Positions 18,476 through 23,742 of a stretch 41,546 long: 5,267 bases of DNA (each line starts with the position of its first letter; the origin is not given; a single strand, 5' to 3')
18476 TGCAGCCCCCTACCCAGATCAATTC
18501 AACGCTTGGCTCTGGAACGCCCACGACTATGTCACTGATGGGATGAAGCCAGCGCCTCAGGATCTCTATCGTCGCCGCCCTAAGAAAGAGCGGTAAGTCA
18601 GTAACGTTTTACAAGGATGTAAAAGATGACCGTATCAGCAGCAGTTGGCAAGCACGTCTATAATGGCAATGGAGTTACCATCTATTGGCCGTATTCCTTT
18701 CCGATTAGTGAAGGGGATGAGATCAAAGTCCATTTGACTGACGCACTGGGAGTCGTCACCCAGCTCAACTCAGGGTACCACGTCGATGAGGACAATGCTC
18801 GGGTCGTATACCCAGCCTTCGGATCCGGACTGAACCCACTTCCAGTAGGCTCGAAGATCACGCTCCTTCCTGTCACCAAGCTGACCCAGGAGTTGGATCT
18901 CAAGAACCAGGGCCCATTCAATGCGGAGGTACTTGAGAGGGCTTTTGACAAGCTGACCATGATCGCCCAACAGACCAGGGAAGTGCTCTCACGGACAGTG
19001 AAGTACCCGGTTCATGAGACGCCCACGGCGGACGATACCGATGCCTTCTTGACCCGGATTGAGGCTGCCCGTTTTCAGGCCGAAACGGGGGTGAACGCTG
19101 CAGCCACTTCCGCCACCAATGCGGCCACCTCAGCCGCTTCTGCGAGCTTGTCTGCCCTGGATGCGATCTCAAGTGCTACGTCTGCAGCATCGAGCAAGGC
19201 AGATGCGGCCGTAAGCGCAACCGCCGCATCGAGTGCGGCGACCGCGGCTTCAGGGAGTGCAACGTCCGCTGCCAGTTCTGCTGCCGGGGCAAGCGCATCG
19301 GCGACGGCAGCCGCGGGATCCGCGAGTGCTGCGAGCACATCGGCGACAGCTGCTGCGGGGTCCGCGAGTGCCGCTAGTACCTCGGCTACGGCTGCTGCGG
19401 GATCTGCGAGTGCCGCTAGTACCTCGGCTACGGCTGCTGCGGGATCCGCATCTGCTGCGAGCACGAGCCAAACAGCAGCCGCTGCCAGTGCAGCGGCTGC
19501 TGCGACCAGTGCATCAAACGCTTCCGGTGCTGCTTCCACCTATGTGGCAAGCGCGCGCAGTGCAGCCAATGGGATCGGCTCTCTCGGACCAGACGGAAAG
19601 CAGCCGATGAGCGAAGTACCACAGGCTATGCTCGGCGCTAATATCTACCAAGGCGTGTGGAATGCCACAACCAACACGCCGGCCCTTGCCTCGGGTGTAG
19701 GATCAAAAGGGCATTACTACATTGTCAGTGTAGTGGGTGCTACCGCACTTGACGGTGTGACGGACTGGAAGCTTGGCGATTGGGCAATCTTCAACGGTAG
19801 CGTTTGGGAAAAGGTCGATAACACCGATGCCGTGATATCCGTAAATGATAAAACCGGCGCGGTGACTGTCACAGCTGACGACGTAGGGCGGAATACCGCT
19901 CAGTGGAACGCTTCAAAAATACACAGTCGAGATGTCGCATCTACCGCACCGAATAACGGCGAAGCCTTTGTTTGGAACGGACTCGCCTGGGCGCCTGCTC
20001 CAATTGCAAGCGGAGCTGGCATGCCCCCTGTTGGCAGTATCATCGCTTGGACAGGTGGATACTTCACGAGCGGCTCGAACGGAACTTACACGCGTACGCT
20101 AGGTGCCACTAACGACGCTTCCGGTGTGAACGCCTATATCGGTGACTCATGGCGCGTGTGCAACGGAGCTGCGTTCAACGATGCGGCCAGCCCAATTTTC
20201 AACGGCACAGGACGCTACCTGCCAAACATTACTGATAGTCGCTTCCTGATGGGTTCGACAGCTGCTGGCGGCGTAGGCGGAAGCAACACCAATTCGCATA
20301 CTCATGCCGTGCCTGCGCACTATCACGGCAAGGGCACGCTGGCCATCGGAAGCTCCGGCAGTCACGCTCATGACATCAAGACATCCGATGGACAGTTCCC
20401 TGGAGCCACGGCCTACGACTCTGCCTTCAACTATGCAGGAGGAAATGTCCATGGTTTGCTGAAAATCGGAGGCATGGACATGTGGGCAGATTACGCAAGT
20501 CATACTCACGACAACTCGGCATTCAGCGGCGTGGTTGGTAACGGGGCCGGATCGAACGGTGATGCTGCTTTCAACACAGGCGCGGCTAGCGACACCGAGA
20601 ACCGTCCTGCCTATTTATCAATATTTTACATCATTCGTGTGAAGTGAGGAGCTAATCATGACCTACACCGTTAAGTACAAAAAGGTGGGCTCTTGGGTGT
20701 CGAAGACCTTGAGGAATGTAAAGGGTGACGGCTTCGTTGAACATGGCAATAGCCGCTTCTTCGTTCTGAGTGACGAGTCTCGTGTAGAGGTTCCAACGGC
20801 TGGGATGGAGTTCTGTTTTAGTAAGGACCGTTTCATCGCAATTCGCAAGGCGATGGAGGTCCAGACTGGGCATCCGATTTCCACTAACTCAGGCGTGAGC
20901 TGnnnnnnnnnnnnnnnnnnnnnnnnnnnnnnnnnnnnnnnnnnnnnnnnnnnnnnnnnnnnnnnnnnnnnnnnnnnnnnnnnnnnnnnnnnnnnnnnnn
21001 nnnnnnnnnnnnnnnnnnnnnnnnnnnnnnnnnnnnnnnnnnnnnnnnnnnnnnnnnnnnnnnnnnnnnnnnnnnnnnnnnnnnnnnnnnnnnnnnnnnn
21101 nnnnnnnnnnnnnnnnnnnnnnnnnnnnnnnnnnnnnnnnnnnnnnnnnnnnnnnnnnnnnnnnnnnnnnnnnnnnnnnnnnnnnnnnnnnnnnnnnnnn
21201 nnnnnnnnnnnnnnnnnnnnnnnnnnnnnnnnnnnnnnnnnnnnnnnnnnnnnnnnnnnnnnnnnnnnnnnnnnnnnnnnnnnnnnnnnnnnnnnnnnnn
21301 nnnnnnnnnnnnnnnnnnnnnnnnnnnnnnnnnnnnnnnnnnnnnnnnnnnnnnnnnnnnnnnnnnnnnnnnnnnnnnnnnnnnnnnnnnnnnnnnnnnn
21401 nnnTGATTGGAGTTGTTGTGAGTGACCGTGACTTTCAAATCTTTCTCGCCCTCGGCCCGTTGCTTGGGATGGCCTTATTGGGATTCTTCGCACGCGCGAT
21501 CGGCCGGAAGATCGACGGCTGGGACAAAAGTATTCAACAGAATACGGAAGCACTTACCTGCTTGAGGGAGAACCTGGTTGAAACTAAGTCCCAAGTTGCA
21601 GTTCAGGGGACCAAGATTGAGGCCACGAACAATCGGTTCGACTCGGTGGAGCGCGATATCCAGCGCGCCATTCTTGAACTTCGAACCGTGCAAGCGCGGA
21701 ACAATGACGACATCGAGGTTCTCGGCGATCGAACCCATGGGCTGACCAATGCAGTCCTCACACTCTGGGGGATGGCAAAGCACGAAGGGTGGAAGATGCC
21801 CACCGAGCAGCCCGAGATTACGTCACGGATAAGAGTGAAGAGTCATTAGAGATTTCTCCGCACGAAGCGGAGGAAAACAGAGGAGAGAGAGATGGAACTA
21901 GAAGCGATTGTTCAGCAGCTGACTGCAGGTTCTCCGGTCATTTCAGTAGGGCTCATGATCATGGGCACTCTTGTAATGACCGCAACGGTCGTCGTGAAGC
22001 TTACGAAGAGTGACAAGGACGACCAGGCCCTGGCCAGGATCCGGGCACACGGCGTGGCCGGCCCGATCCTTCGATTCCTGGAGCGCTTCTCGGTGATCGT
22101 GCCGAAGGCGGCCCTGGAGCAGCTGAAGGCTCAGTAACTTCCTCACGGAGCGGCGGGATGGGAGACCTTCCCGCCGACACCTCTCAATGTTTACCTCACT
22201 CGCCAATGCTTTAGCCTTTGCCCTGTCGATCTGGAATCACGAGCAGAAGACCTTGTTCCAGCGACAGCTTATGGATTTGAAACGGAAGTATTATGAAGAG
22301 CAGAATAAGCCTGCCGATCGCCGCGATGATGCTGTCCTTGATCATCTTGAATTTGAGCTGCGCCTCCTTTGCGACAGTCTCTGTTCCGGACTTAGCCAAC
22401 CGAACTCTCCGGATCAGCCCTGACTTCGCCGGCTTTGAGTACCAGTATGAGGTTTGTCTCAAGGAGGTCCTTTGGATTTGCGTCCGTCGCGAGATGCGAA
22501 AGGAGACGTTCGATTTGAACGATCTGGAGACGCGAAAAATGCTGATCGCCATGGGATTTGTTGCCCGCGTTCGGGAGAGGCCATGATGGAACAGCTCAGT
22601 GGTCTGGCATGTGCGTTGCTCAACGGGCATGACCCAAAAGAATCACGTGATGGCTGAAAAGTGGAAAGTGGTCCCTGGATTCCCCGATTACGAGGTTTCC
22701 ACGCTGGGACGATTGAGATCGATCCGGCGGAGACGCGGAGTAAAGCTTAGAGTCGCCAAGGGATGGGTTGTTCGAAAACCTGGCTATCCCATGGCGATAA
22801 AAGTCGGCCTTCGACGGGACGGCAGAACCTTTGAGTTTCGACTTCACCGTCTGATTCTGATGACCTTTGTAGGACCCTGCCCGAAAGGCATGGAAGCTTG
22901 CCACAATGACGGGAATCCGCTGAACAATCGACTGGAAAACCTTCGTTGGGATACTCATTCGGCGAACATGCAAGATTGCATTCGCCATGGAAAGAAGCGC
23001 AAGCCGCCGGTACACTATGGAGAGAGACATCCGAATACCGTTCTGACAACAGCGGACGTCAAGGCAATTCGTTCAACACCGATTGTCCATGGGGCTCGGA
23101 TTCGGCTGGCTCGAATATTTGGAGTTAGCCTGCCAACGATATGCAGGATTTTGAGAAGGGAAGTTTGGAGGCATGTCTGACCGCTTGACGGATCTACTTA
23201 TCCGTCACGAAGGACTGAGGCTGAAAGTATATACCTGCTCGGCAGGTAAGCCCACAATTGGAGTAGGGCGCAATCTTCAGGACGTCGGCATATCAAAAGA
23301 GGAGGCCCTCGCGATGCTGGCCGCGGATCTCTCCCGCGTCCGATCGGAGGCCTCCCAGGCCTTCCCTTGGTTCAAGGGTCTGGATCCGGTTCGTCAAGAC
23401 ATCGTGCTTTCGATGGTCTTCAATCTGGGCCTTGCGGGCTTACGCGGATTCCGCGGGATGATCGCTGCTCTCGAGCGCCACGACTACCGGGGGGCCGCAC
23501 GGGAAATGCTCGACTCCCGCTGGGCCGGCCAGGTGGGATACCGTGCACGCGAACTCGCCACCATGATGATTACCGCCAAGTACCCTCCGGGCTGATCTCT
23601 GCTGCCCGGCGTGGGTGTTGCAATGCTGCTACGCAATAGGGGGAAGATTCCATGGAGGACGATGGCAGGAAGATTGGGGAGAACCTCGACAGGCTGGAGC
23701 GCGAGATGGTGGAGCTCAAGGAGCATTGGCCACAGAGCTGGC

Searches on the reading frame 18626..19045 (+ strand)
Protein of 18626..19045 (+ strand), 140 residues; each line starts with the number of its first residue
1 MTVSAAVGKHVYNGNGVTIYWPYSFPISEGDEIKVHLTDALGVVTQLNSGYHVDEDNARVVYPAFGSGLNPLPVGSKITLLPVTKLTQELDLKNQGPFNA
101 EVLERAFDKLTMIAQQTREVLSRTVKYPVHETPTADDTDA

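Call 84: find_related_loci(query=window:18626-19045:+, collection=viral_contigs, flank=8000)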
Query window:18626-19045:+ (140 aa) in viral_contigs; peptide patterns used: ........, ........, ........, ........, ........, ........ (x = any residue, [..] = any of these).
8 stretches matched a pattern; 4 encode a relative of the query (tblastn E <= 1e-3); 4 distinct loci.
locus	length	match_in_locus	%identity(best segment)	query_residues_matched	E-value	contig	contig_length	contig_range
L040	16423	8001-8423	55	1-139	1e-44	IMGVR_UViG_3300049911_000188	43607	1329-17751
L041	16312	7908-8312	50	1-138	4e-40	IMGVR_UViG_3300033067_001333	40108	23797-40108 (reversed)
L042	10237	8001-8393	49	6-134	2e-37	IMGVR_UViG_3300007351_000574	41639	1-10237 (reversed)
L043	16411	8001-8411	47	1-139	2e-35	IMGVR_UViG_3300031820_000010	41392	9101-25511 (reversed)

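Call 86: search_protein_families(library=pfam, proteins=[L043:11874-12542:-, L041:15474-16214:-, L040:12696-13385:+, L040:10553-11584:+, L043:10010-10462:+, L043:10775-11269:+, L041:9743-10228:+, L042:9378-9914:+, L040:13483-14142:-], max_evalue=0.001)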
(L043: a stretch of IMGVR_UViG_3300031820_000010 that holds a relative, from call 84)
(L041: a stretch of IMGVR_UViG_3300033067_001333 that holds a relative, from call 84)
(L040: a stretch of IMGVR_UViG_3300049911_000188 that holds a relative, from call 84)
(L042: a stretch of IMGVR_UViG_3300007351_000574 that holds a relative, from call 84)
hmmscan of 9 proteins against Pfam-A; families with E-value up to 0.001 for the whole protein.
L043:11874-12542:- (222 aa): 1 family
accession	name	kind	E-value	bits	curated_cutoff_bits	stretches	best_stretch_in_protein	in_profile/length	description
PF13505.12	OMP_b-brl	-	4.4e-09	37.2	28.7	1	14-187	14-157/175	Outer membrane protein beta-barrel domain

L041:15474-16214:- (246 aa): 0 families

L040:12696-13385:+ (230 aa): 0 families

L040:10553-11584:+ (344 aa): 1 family
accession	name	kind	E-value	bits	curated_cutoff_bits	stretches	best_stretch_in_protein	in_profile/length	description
PF00078.32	RVT_1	-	1.9e-18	67.4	29.6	1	72-264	9-204/205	Reverse transcriptase (RNA-dependent DNA polymerase)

L043:10010-10462:+ (151 aa): 0 families

L043:10775-11269:+ (165 aa): 1 family
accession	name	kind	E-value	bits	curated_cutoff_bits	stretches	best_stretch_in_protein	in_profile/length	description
PF08291.16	Peptidase_M15_3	-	8.1e-10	39.2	23.2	1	31-112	13-95/108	Peptidase M15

L041:9743-10228:+ (162 aa): 1 family
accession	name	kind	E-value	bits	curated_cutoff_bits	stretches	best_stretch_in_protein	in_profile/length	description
PF08291.16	Peptidase_M15_3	-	1.9e-12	47.7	23.2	1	17-99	7-83/108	Peptidase M15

L042:9378-9914:+ (179 aa): 0 families

L040:13483-14142:- (219 aa): 0 families

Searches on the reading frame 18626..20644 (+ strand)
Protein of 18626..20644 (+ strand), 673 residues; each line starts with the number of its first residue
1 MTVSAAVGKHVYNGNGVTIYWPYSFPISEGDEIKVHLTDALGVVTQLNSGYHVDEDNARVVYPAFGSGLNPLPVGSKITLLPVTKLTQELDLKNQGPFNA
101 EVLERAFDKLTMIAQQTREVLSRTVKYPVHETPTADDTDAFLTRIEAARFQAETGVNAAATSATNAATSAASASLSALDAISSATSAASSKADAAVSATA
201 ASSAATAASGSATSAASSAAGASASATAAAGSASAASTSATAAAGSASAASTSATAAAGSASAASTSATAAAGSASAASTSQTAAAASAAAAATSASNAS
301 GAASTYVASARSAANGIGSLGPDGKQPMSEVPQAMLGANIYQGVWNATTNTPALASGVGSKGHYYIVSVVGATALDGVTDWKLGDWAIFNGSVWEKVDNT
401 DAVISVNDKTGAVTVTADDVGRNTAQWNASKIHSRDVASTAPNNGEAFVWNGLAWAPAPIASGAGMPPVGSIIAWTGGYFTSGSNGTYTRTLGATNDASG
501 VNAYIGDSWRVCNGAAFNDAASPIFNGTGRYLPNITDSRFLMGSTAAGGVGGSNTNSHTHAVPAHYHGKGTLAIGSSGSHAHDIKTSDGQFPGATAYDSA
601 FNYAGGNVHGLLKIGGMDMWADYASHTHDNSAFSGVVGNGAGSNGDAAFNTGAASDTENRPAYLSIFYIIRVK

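Call 5: search_protein_families(library=phrogs, proteins=[window:18626-20644:+], max_evalue=0.1)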
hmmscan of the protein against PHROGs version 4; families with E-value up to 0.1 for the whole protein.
window:18626-20644:+ (673 aa): 24 families
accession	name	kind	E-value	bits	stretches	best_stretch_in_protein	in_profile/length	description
phrog_3279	-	tail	9.7e-23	82.3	1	150-326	132-308/396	tail fiber protein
phrog_1640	-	tail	2.1e-22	81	1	1-129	1-129/765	tail protein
phrog_13892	-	tail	2.5e-20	74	1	154-424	301-572/676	minor tail protein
phrog_13893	-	tail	3.4e-18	66.3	1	1-128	1-128/648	tail protein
phrog_31460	-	tail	1.1e-17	65.5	1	303-427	44-166/288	tail protein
phrog_29238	-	unknown function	2.9e-16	59.5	1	337-425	429-516/997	-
phrog_1171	-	tail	5.1e-16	59.3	1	1-140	1-140/954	tail spike protein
phrog_38237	-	unknown function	1.6e-14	54.1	1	1-240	1-238/697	-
phrog_17220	-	unknown function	3.1e-14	53.2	1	1-194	1-194/868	-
phrog_5662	-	tail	2.5e-13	50.2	1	1-143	1-143/729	tail fiber protein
phrog_8649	-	unknown function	1e-12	48.5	1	1-128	1-128/743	-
phrog_32960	-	unknown function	1.1e-12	48.1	1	1-213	1-211/762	-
phrog_30017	-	unknown function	1.4e-12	47.4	1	1-134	1-133/1025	-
phrog_36601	-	tail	1.8e-12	47.3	1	1-324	15-339/1084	tail fiber protein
phrog_6518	-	tail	4e-12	46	1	7-183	4-173/793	tail fiber protein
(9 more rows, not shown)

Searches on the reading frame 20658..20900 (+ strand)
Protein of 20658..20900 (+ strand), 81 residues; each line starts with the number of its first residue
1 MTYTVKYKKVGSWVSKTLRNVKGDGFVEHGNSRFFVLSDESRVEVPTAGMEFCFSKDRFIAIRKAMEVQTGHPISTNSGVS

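Call 3: search_protein_families(library=pfam, proteins=[window:20658-20900:+], max_evalue=1)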
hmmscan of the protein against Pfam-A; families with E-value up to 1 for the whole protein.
window:20658-20900:+ (81 aa): 0 families

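Call 4: search_protein_families(library=ncbifam, proteins=[window:20658-20900:+], max_evalue=1)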
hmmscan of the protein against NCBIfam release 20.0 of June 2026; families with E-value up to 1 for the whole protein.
window:20658-20900:+ (81 aa): 0 families

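Call 5: search_protein_families(library=phrogs, proteins=[window:20658-20900:+], max_evalue=0.1)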
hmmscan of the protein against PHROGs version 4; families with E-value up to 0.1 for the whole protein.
window:20658-20900:+ (81 aa): 0 families

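Call 65: search_protein_families(library=padloc, proteins=[window:20658-20900:+], max_evalue=0.01)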
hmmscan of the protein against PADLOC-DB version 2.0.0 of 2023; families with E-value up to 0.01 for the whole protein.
window:20658-20900:+ (81 aa): 0 families

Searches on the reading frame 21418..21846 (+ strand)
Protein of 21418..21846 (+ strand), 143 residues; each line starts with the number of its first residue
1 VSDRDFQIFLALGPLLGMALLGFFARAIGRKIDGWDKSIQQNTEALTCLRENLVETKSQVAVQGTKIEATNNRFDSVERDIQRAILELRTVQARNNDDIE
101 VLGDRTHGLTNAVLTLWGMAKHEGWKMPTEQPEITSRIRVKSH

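Call 3: search_protein_families(library=pfam, proteins=[window:21418-21846:+], max_evalue=1)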
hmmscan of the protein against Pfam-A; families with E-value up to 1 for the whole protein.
window:21418-21846:+ (143 aa): 4 families
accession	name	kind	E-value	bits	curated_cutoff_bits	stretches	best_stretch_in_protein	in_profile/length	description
PF24423.1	OVT1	-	0.11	13.3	30.9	1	28-96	13-81/100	Major antigen, helical domain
PF19111.5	DUF5798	-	0.11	13.2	27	1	37-87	8-60/89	Family of unknown function (DUF5798)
PF22666.2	Glyco_hydro_2_N2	-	0.12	12.9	27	1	44-86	65-107/167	Glycosyl hydrolase 2 galactose-binding domain-like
PF14197.11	Cep57_CLD_2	-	0.21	12.1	27.1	1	47-97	6-56/67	Centrosome localisation domain of PPC89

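Call 4: search_protein_families(library=ncbifam, proteins=[window:21418-21846:+], max_evalue=1)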
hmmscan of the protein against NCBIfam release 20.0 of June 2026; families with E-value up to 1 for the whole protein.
window:21418-21846:+ (143 aa): 5 families
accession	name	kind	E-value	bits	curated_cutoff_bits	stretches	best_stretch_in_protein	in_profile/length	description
NF008644.1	PRK11637.1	equivalog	0.0036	16.3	270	1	28-104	9-85/385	murein hydrolase activator EnvC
TIGR03069.1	PS_II_S4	equivalog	0.0039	16.4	201.55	1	44-105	70-130/257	photosystem II electron transport protein, Sll1252 family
NF033551.1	transpos_IS1182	equivalog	0.01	14.7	270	1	47-89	127-169/488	IS1182 family transposase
NF033870.1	VOMP_auto_Cterm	subfamily_domain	0.011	15.1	500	1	33-118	95-183/347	Vomp family autotransporter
NF004783.0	PRK06129.1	equivalog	0.045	13.1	347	1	15-101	12-96/315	3-hydroxyacyl-CoA dehydrogenase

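Call 5: search_protein_families(library=phrogs, proteins=[window:21418-21846:+], max_evalue=0.1)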
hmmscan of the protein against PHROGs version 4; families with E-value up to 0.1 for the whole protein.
window:21418-21846:+ (143 aa): 4 families
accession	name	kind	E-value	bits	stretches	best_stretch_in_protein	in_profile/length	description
phrog_1219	-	tail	0.013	16.2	1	29-83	81-135/233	tail needle protein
phrog_8928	-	unknown function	0.033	14.2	1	47-83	131-167/484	-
phrog_13716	-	unknown function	0.045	14.5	1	24-46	83-105/162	-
phrog_14909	-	head and packaging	0.097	13.7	0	82-125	66-108/116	virion structural protein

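Call 65: search_protein_families(library=padloc, proteins=[window:21418-21846:+], max_evalue=0.01)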
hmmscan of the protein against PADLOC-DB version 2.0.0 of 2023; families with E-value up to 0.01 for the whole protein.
window:21418-21846:+ (143 aa): 0 families

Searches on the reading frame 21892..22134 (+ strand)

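Call 3: search_protein_families(library=pfam, proteins=[window:21892-22134:+], max_evalue=1)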
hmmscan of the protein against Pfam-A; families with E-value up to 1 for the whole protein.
window:21892-22134:+ (81 aa): 0 families

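Call 5: search_protein_families(library=phrogs, proteins=[window:21892-22134:+], max_evalue=0.1)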
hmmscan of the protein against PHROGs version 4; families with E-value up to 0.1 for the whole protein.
window:21892-22134:+ (81 aa): 2 families
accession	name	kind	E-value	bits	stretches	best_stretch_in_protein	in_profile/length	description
phrog_402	-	unknown function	7.2e-05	23.7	1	20-52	19-51/58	-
phrog_9685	-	unknown function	0.00027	21.9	1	16-72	14-68/73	-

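Call 65: search_protein_families(library=padloc, proteins=[window:21892-22134:+], max_evalue=0.01)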
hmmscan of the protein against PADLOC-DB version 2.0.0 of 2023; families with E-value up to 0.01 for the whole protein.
window:21892-22134:+ (81 aa): 0 families

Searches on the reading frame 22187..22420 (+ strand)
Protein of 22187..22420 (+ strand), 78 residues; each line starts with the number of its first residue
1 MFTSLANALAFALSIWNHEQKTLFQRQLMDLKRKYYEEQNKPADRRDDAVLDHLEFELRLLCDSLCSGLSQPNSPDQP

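Call 3: search_protein_families(library=pfam, proteins=[window:22187-22420:+], max_evalue=1)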
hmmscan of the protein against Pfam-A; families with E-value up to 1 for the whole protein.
window:22187-22420:+ (78 aa): 2 families
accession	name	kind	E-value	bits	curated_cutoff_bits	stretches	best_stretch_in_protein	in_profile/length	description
PF02613.20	Nitrate_red_del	-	0.018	15.6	22.2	1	13-62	48-97/136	Nitrate reductase delta subunit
PF17405.8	Nrap_D4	-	0.13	12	21.8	1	7-40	143-176/203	Nrap protein nucleotidyltransferase domain 4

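Call 5: search_protein_families(library=phrogs, proteins=[window:22187-22420:+], max_evalue=0.1)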
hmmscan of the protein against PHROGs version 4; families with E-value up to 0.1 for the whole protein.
window:22187-22420:+ (78 aa): 0 families

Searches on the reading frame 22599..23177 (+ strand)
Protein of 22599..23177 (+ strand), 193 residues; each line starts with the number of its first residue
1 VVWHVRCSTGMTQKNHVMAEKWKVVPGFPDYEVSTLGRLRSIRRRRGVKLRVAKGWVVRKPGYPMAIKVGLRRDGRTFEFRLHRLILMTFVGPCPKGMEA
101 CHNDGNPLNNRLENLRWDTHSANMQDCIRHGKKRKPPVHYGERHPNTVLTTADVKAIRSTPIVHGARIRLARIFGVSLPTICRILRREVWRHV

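Call 11: search_protein_families(library=phrogs, proteins=[window:22599-23177:+], max_evalue=0.00001)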
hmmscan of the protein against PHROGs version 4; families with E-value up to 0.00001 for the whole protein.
window:22599-23177:+ (193 aa): 6 families
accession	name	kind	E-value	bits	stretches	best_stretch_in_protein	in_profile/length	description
phrog_1492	-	DNA, RNA and nucleotide metabolism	3.2e-44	152.7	1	9-135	34-167/414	HNH endonuclease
phrog_59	-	DNA, RNA and nucleotide metabolism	1.9e-42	147.1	1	14-193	132-275/423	HNH endonuclease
phrog_959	-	DNA, RNA and nucleotide metabolism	1.9e-27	96.7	1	17-145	3-124/138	HNH endonuclease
phrog_99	-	DNA, RNA and nucleotide metabolism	1.5e-14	55.5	1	20-130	109-208/383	HNH endonuclease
phrog_4578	-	DNA, RNA and nucleotide metabolism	2e-09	38.4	1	81-125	13-57/130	HNH endonuclease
phrog_826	-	DNA, RNA and nucleotide metabolism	5e-09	37.1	1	79-129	109-160/281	HNH endonuclease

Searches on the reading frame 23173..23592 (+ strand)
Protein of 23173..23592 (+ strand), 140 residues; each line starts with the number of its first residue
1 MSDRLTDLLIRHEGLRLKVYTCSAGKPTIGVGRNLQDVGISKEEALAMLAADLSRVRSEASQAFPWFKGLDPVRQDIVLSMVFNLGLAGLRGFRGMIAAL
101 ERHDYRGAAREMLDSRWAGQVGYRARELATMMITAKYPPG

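Call 11: search_protein_families(library=phrogs, proteins=[window:23173-23592:+], max_evalue=0.00001)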
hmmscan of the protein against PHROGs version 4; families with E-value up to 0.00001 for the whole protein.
window:23173-23592:+ (140 aa): 4 families
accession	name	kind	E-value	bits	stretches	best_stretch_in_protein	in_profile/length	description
phrog_7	-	lysis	1e-23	84.4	1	2-124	555-688/873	endolysin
phrog_33534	-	unknown function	4.3e-20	72.5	1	63-135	7-85/94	-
phrog_13211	-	tail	1.8e-12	47.1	1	16-130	761-881/887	baseplate hub subunit and tail lysozyme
phrog_430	-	tail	4.6e-09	36.2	1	7-130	169-283/868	baseplate hub subunit and tail lysozyme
